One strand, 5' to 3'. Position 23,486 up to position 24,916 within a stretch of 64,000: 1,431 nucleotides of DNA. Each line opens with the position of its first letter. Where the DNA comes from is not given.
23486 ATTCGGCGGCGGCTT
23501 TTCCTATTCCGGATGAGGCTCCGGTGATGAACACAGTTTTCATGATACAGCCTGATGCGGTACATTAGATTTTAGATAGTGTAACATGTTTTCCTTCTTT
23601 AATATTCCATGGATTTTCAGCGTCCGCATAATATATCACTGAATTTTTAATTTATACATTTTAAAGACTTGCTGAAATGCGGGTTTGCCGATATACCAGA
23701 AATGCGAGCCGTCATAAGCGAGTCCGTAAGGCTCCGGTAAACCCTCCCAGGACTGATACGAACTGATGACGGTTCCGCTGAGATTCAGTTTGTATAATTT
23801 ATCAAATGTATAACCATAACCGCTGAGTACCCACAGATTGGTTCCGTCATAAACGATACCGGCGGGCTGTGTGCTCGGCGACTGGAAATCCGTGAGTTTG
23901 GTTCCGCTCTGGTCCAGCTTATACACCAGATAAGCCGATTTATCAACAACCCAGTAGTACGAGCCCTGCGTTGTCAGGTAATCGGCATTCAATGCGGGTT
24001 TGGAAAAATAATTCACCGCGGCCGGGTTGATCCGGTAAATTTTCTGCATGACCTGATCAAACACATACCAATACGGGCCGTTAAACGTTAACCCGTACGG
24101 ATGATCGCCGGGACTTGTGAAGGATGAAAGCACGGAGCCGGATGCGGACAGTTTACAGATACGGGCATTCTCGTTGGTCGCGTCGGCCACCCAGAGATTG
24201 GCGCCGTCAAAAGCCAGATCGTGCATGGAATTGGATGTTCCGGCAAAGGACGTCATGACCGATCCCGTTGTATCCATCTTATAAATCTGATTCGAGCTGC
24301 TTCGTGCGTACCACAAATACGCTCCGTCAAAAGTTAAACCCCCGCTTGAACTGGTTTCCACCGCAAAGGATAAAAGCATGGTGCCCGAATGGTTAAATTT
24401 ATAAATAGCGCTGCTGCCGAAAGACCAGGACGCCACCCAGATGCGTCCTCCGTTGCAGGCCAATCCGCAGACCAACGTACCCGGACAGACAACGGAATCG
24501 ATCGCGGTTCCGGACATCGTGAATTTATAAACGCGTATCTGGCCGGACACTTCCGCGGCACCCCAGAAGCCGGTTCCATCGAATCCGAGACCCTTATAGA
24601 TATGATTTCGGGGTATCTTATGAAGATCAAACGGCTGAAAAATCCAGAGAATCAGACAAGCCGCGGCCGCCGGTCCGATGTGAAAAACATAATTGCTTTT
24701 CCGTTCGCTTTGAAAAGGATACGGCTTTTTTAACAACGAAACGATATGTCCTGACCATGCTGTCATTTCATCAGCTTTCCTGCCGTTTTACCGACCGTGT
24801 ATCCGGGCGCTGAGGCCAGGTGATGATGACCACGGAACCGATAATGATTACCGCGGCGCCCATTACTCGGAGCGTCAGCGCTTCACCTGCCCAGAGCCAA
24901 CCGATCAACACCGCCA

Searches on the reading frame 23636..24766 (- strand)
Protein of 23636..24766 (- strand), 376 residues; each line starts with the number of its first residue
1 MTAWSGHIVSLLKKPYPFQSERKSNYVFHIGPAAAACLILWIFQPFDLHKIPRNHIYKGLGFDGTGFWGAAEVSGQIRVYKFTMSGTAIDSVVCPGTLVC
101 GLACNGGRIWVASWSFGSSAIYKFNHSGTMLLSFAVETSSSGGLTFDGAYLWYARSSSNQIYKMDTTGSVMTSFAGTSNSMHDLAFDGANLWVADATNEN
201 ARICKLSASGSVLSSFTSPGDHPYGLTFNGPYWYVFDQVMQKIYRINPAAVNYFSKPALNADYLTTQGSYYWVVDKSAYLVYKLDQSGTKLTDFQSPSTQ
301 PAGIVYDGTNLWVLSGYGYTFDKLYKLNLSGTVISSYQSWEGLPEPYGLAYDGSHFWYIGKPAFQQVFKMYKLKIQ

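Call 38: find_encoding_contigs(protein=window:23636-24766:-, flank=10000, max_places=2)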
Protein window:23636-24766:- (376 aa): 5 contigs read that carry it; 2 places shown.
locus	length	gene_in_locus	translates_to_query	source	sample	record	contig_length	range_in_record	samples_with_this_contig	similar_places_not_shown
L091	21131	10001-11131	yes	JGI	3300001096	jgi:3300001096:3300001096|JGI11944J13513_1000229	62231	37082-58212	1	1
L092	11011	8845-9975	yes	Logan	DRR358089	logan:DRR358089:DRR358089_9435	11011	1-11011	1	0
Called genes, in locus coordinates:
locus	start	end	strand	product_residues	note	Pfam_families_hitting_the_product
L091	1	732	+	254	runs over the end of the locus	PF00121:TIM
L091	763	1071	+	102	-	PF03840:SecG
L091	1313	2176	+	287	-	PF21033:RMD1-3 (weak), PF00515:TPR_1 (weak), PF07719:TPR_2 (weak), PF13424:TPR_12 (weak), PF25062:ARM_TT21_N (weak), PF13414:TPR_11, PF13432:TPR_16, PF14559:TPR_19 (weak), +8 more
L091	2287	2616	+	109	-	PF09413:DUF2007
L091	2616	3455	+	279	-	PF02621:VitK2_biosynth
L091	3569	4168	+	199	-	PF02577:BFN_dom, PF02151:UVR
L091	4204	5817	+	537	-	PF03739:LptF_LptG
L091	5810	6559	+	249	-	PF08032:SpoU_sub_bind, PF00588:SpoU_methylase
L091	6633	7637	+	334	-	PF01116:F_bP_aldolase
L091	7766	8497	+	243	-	-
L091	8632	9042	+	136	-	PF00293:NUDIX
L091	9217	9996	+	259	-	PF00892:EamA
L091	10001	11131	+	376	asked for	-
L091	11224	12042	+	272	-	PF00106:adh_short, PF01370:Epimerase (weak), PF08643:DUF1776 (weak), PF08659:KR, PF13460:NAD_binding_10, PF13561:adh_short_C2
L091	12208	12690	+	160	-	-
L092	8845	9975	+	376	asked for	-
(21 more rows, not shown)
